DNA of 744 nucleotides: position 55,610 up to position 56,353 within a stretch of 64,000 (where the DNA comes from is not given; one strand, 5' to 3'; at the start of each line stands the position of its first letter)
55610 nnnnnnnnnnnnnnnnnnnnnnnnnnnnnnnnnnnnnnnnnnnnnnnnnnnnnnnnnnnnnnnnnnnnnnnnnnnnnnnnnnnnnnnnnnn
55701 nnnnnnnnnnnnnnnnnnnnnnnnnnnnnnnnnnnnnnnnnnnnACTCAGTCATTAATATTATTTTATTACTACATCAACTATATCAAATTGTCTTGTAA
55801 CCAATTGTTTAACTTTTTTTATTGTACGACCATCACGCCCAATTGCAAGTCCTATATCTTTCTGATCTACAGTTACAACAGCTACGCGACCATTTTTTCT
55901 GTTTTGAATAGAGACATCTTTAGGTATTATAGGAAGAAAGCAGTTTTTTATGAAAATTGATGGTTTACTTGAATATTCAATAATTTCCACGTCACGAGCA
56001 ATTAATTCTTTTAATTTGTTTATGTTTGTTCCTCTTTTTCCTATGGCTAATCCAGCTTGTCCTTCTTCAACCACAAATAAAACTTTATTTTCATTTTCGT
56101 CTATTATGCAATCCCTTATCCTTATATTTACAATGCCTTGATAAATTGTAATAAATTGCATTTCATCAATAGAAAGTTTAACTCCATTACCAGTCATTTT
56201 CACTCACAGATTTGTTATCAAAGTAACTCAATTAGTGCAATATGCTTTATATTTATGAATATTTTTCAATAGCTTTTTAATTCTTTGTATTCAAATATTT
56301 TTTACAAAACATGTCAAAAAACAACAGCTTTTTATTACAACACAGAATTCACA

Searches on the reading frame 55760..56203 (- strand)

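Call 62: search_protein_families(library=pfam, proteins=[window:55760-56203:-], max_evalue=0.00001)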
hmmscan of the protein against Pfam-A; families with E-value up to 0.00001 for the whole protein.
window:55760-56203:- (147 aa): 4 families
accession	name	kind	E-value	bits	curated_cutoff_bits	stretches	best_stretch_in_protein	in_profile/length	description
PF07650.23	KH_2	-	6.7e-15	55.1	22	1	28-79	14-65/78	KH domain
PF13184.12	KH_5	-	2.8e-11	43.8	27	1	38-98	2-68/69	NusA-like KH domain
PF13083.13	KH_KhpA-B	-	8.5e-10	38.9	32.1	1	90-135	9-58/73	KhpA/KhpB, KH domain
PF00013.35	KH_1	-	2.4e-07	30.8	21.5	0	43-75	4-36/66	KH domain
